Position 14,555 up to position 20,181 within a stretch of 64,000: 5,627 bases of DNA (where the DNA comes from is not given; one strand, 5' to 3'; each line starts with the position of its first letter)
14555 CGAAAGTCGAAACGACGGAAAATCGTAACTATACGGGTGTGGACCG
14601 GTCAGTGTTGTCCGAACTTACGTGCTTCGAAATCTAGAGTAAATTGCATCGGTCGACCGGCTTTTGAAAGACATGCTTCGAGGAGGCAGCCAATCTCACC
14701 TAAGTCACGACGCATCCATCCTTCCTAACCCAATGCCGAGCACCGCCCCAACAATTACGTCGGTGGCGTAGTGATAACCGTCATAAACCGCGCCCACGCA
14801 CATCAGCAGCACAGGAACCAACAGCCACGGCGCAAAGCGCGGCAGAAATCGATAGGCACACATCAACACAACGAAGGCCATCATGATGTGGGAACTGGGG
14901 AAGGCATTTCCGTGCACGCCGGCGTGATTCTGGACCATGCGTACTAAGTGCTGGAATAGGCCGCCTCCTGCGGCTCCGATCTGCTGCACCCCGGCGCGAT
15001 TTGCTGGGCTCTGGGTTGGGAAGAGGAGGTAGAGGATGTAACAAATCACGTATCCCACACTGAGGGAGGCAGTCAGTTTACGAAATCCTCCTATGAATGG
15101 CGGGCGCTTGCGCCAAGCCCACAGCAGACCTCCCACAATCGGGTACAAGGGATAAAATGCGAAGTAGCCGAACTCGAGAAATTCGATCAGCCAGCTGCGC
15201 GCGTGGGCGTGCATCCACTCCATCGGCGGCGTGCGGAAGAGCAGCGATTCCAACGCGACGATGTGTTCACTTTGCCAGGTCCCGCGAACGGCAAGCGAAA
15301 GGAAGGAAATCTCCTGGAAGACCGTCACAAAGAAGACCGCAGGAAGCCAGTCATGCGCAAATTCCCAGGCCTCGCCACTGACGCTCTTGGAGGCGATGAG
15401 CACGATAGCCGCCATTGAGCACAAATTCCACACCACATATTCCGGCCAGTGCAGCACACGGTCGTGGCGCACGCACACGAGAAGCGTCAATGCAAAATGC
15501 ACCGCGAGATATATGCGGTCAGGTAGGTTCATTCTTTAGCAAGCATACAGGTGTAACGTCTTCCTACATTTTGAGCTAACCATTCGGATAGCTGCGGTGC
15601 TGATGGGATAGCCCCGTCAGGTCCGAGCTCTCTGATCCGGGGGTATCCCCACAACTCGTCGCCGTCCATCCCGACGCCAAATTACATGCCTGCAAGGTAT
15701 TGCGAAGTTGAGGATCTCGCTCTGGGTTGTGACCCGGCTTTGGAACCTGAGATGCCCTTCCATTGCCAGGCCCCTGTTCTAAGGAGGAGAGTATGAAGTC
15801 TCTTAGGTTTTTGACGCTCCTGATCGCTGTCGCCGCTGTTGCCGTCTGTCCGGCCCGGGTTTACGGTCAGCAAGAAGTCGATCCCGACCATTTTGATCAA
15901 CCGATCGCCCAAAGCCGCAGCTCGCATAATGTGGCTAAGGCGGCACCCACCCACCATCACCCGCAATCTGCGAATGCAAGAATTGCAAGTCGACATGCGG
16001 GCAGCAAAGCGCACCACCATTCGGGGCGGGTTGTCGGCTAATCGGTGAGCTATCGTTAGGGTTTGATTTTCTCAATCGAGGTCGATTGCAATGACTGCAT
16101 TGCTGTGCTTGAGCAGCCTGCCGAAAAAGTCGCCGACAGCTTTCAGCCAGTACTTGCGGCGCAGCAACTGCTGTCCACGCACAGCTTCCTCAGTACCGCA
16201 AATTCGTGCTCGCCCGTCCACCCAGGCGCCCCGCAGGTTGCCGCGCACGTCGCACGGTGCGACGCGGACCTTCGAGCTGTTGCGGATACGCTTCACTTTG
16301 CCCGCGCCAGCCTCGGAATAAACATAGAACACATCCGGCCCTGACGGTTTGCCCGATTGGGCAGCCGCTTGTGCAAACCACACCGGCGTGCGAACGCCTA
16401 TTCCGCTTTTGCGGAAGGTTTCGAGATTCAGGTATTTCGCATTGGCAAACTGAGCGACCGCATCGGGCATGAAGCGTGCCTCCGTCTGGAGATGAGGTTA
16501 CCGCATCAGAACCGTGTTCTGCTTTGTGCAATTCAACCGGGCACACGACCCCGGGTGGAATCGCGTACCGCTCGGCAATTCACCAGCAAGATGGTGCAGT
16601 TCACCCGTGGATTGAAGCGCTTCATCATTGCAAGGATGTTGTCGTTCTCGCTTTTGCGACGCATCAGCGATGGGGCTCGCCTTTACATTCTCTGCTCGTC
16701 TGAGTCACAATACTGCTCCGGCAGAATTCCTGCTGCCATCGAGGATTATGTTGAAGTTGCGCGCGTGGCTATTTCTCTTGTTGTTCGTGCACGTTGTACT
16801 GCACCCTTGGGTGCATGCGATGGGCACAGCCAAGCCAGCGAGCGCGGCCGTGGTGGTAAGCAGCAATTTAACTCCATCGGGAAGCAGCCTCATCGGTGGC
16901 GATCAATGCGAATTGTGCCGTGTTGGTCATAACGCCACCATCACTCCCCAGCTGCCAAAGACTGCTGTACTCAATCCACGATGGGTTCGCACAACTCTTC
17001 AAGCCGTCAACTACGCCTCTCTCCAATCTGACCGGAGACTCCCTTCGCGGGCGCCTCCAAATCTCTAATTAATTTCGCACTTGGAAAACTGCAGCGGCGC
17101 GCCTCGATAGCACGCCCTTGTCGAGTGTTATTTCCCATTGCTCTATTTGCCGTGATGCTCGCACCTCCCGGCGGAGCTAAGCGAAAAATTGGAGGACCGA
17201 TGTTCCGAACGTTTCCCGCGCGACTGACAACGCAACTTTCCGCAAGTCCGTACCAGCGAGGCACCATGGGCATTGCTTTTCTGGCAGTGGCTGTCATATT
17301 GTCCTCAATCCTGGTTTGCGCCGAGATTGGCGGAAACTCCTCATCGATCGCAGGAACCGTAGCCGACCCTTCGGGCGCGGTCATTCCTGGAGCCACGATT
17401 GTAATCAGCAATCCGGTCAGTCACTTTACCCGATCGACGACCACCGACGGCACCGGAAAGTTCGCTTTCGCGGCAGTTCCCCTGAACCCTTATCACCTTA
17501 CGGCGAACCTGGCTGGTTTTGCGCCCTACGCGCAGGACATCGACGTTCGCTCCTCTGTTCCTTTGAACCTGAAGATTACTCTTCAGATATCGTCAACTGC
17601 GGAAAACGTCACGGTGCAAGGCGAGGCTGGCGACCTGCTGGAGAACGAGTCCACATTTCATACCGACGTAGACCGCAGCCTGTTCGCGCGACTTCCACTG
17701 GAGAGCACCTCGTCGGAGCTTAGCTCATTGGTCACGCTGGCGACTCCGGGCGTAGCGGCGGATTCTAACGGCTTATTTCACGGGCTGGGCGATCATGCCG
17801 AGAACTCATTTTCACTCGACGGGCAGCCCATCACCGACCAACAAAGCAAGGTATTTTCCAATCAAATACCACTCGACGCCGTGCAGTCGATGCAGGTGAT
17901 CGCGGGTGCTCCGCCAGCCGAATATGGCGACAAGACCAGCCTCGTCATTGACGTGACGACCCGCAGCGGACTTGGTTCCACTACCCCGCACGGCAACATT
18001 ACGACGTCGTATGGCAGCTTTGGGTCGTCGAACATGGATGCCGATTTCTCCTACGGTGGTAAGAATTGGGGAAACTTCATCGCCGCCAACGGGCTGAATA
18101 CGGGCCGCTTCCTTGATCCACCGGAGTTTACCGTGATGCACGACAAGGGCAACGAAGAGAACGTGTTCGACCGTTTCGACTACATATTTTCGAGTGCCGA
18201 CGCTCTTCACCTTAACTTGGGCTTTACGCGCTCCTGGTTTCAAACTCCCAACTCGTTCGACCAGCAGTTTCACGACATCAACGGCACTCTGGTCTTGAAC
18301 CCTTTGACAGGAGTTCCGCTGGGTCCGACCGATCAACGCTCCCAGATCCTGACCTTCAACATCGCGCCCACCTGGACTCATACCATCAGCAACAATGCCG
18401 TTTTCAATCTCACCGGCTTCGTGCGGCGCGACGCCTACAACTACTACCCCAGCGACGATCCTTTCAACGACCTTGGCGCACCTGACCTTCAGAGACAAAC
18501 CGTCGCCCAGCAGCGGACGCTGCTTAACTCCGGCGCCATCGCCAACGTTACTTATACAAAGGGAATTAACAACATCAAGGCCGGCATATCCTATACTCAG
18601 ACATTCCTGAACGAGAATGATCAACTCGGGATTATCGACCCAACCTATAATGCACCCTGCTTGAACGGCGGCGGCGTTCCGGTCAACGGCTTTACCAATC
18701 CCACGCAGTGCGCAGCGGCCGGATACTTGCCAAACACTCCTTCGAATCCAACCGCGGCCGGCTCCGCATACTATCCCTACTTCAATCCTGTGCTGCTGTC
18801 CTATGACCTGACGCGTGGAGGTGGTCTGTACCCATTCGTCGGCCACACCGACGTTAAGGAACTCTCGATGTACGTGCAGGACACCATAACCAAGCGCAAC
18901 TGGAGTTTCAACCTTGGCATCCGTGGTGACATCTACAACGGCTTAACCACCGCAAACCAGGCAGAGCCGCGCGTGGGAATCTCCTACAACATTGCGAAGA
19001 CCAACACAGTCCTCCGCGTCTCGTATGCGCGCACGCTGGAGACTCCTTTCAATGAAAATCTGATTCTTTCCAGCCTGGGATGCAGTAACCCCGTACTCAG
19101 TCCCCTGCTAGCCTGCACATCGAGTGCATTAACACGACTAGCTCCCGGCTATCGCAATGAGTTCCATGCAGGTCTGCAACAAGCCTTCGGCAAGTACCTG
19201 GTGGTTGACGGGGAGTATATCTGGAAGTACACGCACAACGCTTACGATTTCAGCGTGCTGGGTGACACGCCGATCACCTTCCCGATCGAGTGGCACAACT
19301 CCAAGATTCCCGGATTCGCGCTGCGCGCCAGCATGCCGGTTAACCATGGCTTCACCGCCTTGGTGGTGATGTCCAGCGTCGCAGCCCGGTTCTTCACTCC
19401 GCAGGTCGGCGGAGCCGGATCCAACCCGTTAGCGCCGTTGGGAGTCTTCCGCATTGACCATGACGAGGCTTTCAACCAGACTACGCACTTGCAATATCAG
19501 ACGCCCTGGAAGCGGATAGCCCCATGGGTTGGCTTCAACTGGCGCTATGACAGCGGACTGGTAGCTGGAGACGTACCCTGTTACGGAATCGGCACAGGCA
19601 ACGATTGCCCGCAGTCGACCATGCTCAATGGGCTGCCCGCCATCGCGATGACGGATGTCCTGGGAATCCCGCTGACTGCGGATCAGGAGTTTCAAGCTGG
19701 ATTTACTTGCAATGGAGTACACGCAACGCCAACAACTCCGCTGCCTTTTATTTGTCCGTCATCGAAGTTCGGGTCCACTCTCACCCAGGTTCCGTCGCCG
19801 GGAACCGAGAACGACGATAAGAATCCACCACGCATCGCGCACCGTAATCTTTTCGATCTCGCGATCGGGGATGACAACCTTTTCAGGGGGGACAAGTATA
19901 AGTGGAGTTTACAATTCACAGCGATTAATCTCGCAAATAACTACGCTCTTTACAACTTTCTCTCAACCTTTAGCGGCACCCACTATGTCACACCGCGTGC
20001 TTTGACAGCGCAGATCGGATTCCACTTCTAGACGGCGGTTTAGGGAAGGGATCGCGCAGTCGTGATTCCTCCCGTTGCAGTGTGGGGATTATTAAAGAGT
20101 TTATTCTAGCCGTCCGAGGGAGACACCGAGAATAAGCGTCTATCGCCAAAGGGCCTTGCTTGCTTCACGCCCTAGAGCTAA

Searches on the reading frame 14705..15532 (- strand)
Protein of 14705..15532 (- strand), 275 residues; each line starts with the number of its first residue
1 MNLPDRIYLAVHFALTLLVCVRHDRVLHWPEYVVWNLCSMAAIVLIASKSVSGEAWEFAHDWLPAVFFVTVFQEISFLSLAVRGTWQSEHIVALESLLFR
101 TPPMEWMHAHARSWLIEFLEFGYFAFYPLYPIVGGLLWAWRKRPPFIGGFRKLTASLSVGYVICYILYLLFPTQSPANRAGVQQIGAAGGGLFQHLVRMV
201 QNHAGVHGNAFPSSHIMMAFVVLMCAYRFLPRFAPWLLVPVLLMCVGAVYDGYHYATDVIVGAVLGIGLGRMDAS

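Call 6: search_protein_families(library=pfam, proteins=[window:14705-15532:-], max_evalue=0.001)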
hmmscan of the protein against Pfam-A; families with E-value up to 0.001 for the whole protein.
window:14705-15532:- (275 aa): 3 families
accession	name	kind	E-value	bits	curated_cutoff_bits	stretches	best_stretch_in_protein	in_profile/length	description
PF14378.12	PAP2_3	-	2.1e-17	64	27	1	102-267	16-185/190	PAP2 superfamily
PF01569.27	PAP2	-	2.8e-12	47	27.2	1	153-270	5-118/130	PAP2 superfamily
PF14360.12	PAP2_C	-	0.00043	21.2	27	1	213-267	8-66/74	PAP2 superfamily C-terminal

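Call 69: search_protein_families(library=ncbifam, proteins=[window:14705-15532:-], max_evalue=0.001)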
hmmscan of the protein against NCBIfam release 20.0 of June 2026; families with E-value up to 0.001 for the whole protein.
window:14705-15532:- (275 aa): 0 families

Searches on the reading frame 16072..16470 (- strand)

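Call 69: search_protein_families(library=ncbifam, proteins=[window:16072-16470:-], max_evalue=0.001)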
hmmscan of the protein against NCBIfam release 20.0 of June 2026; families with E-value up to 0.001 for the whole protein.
window:16072-16470:- (132 aa): 2 families
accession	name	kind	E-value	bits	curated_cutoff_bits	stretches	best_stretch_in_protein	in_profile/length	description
TIGR03666.1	Rv2061_F420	subfamily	2.5e-28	98.4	84.9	1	4-129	5-122/132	PPOX class F420-dependent oxidoreductase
TIGR03667.1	Rv3369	hypoth_equivalog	4.6e-05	23.4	125.3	1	6-107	9-101/130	TIGR03667 family PPOX class F420-dependent oxidoreductase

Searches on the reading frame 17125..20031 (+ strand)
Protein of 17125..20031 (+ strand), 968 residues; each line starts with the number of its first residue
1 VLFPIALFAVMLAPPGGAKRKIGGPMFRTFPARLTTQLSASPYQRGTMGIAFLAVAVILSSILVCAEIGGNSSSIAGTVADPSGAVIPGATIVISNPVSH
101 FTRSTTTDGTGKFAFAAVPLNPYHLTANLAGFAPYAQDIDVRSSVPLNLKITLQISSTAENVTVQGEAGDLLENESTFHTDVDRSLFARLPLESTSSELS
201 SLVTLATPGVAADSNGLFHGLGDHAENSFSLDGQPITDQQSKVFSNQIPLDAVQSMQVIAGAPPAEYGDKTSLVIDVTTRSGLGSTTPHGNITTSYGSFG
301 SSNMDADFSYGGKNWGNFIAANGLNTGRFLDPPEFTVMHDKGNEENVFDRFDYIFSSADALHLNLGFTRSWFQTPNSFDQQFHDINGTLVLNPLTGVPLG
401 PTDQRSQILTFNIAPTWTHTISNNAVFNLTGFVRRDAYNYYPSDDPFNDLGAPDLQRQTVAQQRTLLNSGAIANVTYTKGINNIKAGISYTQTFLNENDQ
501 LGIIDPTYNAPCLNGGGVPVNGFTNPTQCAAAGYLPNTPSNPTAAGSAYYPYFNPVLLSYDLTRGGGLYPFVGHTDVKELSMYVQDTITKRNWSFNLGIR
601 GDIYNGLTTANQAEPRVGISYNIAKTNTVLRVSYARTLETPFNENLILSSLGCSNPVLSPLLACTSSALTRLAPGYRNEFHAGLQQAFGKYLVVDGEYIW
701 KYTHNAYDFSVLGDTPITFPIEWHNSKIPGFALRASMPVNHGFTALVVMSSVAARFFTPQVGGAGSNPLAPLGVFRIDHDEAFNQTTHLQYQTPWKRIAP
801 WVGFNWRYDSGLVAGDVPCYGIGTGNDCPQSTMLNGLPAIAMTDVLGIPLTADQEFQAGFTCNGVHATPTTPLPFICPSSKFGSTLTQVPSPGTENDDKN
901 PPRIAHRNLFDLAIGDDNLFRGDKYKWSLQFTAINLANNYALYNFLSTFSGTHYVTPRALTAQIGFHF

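Call 6: search_protein_families(library=pfam, proteins=[window:17125-20031:+], max_evalue=0.001)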
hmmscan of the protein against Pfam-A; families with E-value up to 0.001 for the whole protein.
window:17125-20031:+ (968 aa): 3 families
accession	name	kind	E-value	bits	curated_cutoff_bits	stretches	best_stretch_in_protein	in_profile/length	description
PF13620.12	CarboxypepD_reg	-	3.3e-19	69.5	32.3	1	74-154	1-82/82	Carboxypeptidase regulatory-like domain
PF13715.12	CarbopepD_reg_2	-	1.4e-09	38.3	32.2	1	75-162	1-86/88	CarboxypepD_reg-like domain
PF07715.20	Plug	-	0.0001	23.2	23.9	1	211-270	43-102/107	TonB-dependent Receptor Plug Domain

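Call 69: search_protein_families(library=ncbifam, proteins=[window:17125-20031:+], max_evalue=0.001)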
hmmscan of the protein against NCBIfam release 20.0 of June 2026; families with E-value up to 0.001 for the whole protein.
window:17125-20031:+ (968 aa): 1 family
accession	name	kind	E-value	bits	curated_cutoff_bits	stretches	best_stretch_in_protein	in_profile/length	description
NF052345.1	S_layer_anammox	exception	1.8e-06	25.7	1400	1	72-165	1312-1403/1596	Kustd1514 family S-layer glycoprotein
